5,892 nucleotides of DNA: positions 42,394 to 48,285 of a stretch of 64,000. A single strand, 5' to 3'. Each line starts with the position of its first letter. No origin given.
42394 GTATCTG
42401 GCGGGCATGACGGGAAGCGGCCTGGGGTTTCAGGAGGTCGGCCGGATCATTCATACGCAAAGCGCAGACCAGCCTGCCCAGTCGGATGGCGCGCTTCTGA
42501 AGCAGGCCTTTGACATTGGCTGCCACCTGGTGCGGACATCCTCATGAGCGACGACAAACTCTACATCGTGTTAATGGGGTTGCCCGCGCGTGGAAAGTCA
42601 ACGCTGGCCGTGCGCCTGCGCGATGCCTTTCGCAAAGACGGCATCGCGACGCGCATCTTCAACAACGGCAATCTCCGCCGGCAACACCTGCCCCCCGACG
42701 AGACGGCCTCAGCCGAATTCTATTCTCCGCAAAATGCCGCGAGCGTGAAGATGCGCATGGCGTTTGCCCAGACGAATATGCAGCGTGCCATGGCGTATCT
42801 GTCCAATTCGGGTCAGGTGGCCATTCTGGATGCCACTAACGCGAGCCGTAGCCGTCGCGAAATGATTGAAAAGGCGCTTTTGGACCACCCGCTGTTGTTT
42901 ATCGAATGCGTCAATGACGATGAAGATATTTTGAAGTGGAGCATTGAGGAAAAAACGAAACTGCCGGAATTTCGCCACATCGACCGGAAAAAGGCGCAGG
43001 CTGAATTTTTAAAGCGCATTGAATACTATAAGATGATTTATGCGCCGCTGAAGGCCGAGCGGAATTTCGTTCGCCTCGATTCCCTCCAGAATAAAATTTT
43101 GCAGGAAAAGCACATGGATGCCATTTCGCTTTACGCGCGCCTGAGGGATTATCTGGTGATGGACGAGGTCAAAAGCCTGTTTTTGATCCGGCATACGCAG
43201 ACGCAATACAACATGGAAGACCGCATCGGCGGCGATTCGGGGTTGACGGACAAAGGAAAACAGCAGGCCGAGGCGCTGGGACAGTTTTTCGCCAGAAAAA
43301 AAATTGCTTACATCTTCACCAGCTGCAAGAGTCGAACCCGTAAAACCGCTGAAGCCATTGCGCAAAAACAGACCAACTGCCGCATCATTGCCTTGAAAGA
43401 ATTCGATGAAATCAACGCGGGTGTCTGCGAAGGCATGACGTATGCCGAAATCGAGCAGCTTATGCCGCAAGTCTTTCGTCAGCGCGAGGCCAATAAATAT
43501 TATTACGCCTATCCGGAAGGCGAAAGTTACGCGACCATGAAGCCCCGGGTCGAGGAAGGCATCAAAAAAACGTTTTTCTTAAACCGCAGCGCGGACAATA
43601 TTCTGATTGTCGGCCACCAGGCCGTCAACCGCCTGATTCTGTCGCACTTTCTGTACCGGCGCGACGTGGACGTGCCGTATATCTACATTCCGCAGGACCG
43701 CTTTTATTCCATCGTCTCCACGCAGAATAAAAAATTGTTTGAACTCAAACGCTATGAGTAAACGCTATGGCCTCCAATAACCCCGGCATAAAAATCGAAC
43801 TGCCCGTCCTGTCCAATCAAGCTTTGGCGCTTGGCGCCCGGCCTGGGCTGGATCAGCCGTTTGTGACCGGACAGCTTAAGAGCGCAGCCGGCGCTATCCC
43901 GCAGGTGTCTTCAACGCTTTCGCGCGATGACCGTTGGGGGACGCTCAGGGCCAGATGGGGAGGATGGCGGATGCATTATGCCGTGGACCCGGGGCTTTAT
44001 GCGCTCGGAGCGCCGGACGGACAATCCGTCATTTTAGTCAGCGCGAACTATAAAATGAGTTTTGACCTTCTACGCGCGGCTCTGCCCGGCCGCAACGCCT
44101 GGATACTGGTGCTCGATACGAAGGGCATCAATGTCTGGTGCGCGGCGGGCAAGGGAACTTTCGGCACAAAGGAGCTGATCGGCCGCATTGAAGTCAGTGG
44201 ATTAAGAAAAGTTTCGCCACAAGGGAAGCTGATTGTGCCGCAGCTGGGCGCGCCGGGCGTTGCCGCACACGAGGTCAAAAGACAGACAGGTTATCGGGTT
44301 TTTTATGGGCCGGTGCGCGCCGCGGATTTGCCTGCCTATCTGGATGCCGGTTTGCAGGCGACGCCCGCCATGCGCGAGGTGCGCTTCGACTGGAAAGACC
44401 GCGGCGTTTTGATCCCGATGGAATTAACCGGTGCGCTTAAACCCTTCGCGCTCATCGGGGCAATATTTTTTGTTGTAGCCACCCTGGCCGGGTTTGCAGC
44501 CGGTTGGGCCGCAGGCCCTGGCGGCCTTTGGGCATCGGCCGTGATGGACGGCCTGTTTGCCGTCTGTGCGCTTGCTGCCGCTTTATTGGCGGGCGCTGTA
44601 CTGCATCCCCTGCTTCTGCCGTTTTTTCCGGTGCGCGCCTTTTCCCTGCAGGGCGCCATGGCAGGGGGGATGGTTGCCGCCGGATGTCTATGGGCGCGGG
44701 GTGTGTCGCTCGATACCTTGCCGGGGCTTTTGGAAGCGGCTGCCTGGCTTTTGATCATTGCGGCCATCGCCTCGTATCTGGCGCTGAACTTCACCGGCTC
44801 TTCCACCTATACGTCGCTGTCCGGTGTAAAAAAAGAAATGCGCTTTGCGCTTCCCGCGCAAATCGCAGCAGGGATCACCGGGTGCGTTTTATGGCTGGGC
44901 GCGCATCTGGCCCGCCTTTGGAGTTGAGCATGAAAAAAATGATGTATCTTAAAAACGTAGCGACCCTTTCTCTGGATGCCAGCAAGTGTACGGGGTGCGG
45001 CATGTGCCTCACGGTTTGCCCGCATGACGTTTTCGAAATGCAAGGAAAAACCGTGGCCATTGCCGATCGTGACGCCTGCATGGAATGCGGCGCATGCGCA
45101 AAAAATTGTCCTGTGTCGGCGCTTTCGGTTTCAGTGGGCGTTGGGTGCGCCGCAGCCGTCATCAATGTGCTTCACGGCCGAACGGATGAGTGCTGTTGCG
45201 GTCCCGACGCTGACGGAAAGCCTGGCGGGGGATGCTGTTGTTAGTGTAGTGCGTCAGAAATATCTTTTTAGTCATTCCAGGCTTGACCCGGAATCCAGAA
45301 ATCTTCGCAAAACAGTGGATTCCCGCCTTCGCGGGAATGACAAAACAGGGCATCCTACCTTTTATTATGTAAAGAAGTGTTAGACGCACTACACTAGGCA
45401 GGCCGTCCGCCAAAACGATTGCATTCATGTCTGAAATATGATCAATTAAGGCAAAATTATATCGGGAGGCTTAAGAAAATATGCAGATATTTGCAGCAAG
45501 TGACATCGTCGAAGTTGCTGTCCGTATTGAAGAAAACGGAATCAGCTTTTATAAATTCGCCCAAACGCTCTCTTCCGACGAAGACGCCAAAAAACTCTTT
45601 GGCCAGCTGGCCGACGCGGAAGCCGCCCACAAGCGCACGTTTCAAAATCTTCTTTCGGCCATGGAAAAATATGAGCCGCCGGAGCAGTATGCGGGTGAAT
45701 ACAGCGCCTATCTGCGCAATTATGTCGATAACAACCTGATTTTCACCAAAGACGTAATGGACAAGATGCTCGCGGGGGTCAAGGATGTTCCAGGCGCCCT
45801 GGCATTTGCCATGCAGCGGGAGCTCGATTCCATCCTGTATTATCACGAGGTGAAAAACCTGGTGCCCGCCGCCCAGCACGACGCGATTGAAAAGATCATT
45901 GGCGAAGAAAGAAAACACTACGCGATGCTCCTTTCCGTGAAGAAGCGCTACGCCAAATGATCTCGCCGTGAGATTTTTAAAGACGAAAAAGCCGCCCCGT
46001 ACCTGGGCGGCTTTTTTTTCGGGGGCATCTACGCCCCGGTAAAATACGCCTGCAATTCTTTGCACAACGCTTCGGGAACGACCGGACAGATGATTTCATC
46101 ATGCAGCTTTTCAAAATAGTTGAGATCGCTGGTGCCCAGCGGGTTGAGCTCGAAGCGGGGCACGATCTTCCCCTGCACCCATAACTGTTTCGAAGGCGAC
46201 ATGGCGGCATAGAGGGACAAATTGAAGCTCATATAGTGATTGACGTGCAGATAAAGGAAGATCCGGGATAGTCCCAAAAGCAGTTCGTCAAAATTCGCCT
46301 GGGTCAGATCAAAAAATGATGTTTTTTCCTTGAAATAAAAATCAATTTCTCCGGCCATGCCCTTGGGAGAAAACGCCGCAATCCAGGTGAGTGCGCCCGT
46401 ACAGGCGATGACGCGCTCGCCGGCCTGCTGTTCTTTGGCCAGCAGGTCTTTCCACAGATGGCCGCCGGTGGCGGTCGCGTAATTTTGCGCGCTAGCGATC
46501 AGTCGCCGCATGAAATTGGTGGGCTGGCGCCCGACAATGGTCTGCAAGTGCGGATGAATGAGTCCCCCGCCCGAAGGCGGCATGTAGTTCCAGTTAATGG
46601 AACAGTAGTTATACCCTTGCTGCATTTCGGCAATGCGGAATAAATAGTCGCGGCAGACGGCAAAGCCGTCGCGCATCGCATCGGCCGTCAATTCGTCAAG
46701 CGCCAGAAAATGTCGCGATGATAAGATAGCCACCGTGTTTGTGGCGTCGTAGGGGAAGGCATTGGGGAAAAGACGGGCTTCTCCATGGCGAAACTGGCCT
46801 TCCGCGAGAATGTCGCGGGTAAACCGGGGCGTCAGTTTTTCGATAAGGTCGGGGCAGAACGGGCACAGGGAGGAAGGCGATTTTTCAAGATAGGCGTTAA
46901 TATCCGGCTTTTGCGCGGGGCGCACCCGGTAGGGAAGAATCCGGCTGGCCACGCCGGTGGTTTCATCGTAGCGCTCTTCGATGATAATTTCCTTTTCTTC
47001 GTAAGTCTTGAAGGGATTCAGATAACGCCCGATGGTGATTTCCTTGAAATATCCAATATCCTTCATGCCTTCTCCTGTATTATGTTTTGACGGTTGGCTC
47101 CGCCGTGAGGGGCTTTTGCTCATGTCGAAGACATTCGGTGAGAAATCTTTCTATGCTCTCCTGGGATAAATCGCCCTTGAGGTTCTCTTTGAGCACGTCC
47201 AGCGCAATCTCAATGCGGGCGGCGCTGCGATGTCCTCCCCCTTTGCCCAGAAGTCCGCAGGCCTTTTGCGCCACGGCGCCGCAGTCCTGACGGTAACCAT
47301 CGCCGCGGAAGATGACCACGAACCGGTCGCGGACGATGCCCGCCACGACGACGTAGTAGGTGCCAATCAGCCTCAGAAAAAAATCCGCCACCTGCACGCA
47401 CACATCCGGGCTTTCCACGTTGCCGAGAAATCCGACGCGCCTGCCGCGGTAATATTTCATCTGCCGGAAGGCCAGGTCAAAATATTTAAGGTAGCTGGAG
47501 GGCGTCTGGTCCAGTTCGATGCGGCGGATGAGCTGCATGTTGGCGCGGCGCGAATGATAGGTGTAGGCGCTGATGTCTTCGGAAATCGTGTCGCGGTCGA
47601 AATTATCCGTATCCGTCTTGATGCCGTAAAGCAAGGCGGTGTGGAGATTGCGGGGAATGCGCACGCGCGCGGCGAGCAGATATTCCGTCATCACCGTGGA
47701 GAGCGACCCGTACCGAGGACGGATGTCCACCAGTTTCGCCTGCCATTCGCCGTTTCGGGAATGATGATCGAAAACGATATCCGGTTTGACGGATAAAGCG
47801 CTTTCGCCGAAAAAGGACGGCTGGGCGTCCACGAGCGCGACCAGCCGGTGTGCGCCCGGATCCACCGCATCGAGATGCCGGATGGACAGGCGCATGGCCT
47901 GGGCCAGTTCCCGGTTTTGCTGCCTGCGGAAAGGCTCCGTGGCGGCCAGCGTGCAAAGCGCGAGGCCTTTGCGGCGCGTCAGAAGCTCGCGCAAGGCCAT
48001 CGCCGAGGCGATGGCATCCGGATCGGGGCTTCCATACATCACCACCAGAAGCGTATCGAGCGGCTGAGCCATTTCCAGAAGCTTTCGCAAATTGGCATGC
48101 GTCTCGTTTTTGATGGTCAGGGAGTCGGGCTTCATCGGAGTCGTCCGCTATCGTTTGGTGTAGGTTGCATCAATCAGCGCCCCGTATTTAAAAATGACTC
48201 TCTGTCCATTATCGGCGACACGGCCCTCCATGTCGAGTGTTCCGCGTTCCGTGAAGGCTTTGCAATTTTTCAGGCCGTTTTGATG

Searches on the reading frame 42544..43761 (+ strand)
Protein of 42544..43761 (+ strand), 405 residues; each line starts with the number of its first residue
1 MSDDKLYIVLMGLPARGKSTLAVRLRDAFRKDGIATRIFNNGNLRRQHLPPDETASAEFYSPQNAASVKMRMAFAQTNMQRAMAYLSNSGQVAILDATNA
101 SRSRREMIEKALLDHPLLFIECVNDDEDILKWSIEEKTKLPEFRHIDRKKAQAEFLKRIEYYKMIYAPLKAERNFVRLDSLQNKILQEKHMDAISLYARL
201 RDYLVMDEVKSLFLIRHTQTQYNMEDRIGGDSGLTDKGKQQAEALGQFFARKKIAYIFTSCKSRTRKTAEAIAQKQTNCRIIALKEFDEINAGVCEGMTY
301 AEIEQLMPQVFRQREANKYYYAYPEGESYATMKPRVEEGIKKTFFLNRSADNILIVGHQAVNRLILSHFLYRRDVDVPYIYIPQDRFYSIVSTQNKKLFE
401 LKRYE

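Call 27: search_protein_families(library=pfam, proteins=[window:42544-43761:+], max_evalue=0.00001)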
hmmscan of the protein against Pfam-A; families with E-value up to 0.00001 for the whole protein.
window:42544-43761:+ (405 aa): 4 families
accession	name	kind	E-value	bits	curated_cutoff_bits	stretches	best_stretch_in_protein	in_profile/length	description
PF01591.24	6PF2K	-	9.2e-39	133.5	27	1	2-173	10-183/223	6-phosphofructo-2-kinase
PF00300.27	His_Phos_1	-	1.1e-38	133.3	21.7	1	212-380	1-169/194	Histidine phosphatase superfamily (branch 1)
PF08433.16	KTI12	-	5.9e-08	33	22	1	8-139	4-122/271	Chromatin associated protein KTI12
PF13671.12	AAA_33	-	5.4e-06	27.2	27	0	8-131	2-113/143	AAA domain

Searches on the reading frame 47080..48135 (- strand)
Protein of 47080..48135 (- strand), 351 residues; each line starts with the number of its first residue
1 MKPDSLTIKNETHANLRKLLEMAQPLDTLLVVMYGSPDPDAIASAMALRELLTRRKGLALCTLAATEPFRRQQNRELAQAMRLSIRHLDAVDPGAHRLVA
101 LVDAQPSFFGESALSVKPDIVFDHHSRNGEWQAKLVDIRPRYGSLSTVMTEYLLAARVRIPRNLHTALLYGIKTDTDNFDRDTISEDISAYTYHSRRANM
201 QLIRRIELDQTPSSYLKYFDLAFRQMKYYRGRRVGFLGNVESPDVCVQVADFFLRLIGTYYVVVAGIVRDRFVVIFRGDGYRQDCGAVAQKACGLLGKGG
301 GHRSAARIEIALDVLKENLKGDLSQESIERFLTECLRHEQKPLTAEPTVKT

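Call 26: search_protein_families(library=pfam, proteins=[window:47080-48135:-], max_evalue=0.00001)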
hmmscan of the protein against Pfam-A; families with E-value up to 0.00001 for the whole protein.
window:47080-48135:- (351 aa): 1 family
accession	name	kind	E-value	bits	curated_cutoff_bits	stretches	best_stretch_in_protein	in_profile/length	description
PF01368.27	DHH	-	7.5e-08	33.1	28.1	1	31-172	4-125/125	DHH family, N-terminal domain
